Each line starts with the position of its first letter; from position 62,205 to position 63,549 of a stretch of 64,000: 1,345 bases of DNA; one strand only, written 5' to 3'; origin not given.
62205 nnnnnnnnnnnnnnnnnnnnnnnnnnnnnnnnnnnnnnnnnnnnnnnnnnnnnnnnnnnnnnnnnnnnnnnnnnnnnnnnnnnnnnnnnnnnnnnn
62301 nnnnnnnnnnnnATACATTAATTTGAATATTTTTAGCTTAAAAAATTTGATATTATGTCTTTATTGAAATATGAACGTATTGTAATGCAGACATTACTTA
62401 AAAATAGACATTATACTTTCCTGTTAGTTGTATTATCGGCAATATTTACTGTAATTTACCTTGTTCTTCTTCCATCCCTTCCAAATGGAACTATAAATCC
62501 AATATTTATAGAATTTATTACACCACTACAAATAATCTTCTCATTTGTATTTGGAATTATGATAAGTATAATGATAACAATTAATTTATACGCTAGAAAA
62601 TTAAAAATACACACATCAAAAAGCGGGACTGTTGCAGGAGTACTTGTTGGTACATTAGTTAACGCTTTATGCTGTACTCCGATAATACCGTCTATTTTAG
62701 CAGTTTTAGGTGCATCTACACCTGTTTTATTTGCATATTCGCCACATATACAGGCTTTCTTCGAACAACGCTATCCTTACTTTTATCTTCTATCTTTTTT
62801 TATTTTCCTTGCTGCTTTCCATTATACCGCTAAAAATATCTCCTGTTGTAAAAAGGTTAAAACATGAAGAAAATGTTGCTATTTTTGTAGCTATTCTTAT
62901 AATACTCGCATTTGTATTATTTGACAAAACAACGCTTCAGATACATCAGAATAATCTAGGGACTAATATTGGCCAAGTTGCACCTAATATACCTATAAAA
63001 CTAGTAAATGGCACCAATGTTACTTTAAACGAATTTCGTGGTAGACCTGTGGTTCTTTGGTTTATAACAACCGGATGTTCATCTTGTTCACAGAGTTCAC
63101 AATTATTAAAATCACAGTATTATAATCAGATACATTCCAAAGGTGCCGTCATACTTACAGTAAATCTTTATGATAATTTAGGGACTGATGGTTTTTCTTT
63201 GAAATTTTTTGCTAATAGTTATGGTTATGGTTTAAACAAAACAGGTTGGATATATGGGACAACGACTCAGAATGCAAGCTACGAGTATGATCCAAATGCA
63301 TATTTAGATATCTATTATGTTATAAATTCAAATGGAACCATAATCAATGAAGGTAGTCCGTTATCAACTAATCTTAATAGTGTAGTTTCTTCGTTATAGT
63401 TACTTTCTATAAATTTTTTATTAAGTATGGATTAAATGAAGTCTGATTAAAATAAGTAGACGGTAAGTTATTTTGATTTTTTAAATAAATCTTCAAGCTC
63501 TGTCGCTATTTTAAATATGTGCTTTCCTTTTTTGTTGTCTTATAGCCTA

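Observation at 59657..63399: Non-canonical mercury-resistance-like locus: merA and an ArsR-type regulator with three unusual Cys-motif membrane proteins instead of merT/merP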

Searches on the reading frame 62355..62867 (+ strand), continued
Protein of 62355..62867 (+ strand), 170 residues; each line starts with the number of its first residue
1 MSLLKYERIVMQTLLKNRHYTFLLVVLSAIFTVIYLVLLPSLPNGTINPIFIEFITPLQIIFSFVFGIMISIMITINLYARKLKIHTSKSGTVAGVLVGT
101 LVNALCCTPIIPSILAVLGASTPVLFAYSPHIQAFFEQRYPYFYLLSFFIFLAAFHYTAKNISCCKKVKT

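Call 105: search_protein_families(library=ncbifam, proteins=[L098:2583-2993:-, L098:3181-3690:+, L099:3104-3565:-, L099:6515-7105:+, L098:3690-5327:+], max_evalue=0.001)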
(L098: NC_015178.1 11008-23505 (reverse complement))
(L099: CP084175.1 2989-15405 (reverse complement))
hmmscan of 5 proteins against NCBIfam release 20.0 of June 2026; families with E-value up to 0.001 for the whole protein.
L098:2583-2993:- (136 aa): 15 families
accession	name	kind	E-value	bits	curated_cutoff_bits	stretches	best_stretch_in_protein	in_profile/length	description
TIGR02044.1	CueR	equivalog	8.2e-35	119.6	147.4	1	3-126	3-126/127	Cu(I)-responsive transcriptional regulator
TIGR02051.1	MerR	equivalog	2e-34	118.5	150.85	1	3-126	2-124/124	mercury resistance transcriptional regulator MerR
TIGR02047.1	CadR-PbrR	equivalog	6.7e-27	94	151.45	1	3-124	3-125/127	Cd(II)/Pb(II)-responsive transcriptional regulator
NF007069.0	PRK09514.1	equivalog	9.1e-27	93.8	143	1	3-128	4-132/141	Zn(2+)-responsive transcriptional regulator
NF010315.0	PRK13752.1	subfamily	1.3e-24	86.9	261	1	3-127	10-133/144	mercury resistance transcriptional regulator MerR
TIGR02043.1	ZntR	equivalog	9.6e-24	84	167.95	1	3-126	4-130/131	Zn(2+)-responsive transcriptional regulator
NF007590.0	PRK10227.1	equivalog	1.4e-21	77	244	1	3-128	3-128/135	Cu(I)-responsive transcriptional regulator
NF041849.1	trans_regNmlR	equivalog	1.9e-13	50.5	175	1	3-111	3-111/117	stress response transcriptional regulator NmlR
TIGR01950.1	SoxR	equivalog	1.3e-11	44.5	116.9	1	3-121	4-121/142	redox-sensitive transcriptional activator SoxR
NF050798.1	TF_FtsR_Actino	equivalog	5e-09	36.6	150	1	16-114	21-120/223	transcriptional regulator FtsR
NF047375.1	HeatShock_HspR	equivalog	1.2e-08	34.8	105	1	3-83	6-86/92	heat shock protein transcriptional repressor HspR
TIGR02054.1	MerD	equivalog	9.8e-08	32.5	103.65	1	3-113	6-114/120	mercuric resistance transcriptional repressor MerD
NF047377.1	heat_HspR_dupli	exception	2.6e-07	30.3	300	1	15-104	20-109/214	heat shock protein transcriptional repressor HspR, fused homodimer type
NF053740.1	TransRegTnrAGPos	equivalog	1.2e-05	25.4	140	1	3-87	15-98/108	hypothetical protein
NF033783.1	coreg_MerD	equivalog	0.0002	21.7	170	1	4-108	7-109/121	mercury resistance co-regulator MerD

L098:3181-3690:+ (170 aa): 0 families

L099:3104-3565:- (153 aa): 16 families
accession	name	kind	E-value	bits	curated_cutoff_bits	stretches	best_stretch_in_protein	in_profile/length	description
TIGR02051.1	MerR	equivalog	4.8e-34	117.3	150.85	1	23-146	2-124/124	mercury resistance transcriptional regulator MerR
TIGR02044.1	CueR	equivalog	4.2e-32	110.9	147.4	1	22-146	2-126/127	Cu(I)-responsive transcriptional regulator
NF007069.0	PRK09514.1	equivalog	1.5e-27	96.3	143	1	23-146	4-130/141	Zn(2+)-responsive transcriptional regulator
TIGR02047.1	CadR-PbrR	equivalog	2.6e-27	95.3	151.45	1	23-134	3-114/127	Cd(II)/Pb(II)-responsive transcriptional regulator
TIGR02043.1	ZntR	equivalog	4.4e-27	94.8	167.95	1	23-133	4-115/131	Zn(2+)-responsive transcriptional regulator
NF010315.0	PRK13752.1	subfamily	5.2e-24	84.9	261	1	21-146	8-132/144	mercury resistance transcriptional regulator MerR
NF007590.0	PRK10227.1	equivalog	2.3e-17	63.3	244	1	24-146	4-126/135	Cu(I)-responsive transcriptional regulator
NF041849.1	trans_regNmlR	equivalog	1.2e-14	54.4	175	1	23-131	3-111/117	stress response transcriptional regulator NmlR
TIGR01950.1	SoxR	equivalog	8.4e-14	51.5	116.9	1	21-132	2-112/142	redox-sensitive transcriptional activator SoxR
TIGR02054.1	MerD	equivalog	1.3e-08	35.4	103.65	1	25-118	8-99/120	mercuric resistance transcriptional repressor MerD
NF047375.1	HeatShock_HspR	equivalog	2.1e-08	34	105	1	23-91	6-74/92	heat shock protein transcriptional repressor HspR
NF047377.1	heat_HspR_dupli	exception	3.3e-08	33.3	300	1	24-116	9-101/214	heat shock protein transcriptional repressor HspR, fused homodimer type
NF050798.1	TF_FtsR_Actino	equivalog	3.4e-06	27.3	150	1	36-99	21-80/223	transcriptional regulator FtsR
NF053782.1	ChlnTransRegdde3219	equivalog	8.1e-05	22.2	450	1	35-92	21-78/278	choline utilization transcriptional activator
NF053740.1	TransRegTnrAGPos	equivalog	0.00016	21.8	140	1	22-92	14-83/108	hypothetical protein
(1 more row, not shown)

L099:6515-7105:+ (197 aa): 0 families

L098:3690-5327:+ (546 aa): 71 families (the best 25 are shown)
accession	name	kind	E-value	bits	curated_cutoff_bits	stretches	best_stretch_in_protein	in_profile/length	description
NF010311.1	PRK13748.1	subfamily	1.6e-235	783.2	600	1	5-546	2-560/560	mercury(II) reductase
TIGR02053.1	MerA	equivalog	5.4e-168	559.8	454.45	1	85-546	2-465/465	mercury(II) reductase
TIGR01350.1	lipoamide_DH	equivalog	2.4e-98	329.9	408.8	1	86-536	4-456/461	dihydrolipoyl dehydrogenase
NF004991.0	PRK06370.1-3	subfamily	8.8e-90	301.6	620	1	85-537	37-490/509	FAD-containing oxidoreductase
NF004992.0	PRK06370.1-4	equivalog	6e-79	265.6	629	1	87-516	8-437/459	FAD-containing oxidoreductase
NF005883.0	PRK07845.1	equivalog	1.3e-78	265.1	479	1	85-536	4-461/466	NAD(P)H-quinone dehydrogenase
NF004776.0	PRK06116.1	equivalog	1.3e-78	265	480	1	87-516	8-435/450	glutathione-disulfide reductase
NF005884.0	PRK07846.1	equivalog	6.4e-76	255.8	501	1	86-514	6-430/454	mycothione reductase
NF004943.0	PRK06292.2-1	equivalog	1.2e-75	255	432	1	86-534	6-455/456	dihydrolipoyl dehydrogenase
TIGR01424.1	gluta_reduc_2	equivalog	6.1e-72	242.6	606.05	1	87-516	6-431/446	glutathione-disulfide reductase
TIGR03452.1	mycothione_red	equivalog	1.6e-71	241.6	635.65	1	86-514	5-431/452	mycothione reductase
NF003585.0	PRK05249.1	equivalog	1.8e-71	241.2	465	1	86-532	9-455/464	Si-specific NAD(P)(+) transhydrogenase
NF040477.1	chlor_oxi_RclA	equivalog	3.6e-71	240.1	740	1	88-527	8-433/441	reactive chlorine resistance oxidoreductase RclA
NF041853.1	hythiocyan_redase_MerA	equivalog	1.3e-70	238.4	650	1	86-526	6-433/440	hypothiocyanous acid reductase MerA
NF004946.0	PRK06292.2-4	subfamily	2.3e-70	237.7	634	2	86-307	6-225/487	dihydrolipoyl dehydrogenase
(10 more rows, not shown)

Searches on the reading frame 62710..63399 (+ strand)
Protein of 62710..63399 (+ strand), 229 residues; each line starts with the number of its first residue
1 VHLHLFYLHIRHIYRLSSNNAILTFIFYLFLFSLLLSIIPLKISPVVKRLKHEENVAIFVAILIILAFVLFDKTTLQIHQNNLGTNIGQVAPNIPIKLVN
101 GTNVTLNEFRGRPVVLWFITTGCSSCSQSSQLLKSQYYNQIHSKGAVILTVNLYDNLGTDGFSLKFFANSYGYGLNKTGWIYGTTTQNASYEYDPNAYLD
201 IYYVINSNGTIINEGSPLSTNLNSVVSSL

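Call 3: search_protein_families(library=pfam, proteins=[window:62710-63399:+], max_evalue=0.01)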
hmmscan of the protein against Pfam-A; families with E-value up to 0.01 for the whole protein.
window:62710-63399:+ (229 aa): 2 families
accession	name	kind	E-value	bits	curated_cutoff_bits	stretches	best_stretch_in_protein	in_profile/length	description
PF00578.27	AhpC-TSA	-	3.6e-08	33.8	26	1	87-170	1-79/124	AhpC/TSA family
PF08534.16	Redoxin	-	2e-06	28.1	26.6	1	88-157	3-74/148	Redoxin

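Call 4: search_protein_families(library=ncbifam, proteins=[window:62710-63399:+], max_evalue=0.01)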
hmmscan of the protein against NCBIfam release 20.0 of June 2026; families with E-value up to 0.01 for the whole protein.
window:62710-63399:+ (229 aa): 2 families
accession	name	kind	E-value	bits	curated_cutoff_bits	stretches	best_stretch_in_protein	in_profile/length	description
NF002854.0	PRK03147.1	subfamily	4e-11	43.1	170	1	56-173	7-119/176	thiol-disulfide oxidoreductase ResA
NF041202.1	StoA_CxxC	exception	8.9e-05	22.4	210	1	75-155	19-94/163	endospore biogenesis thiol-disulfide oxidoreductase StoA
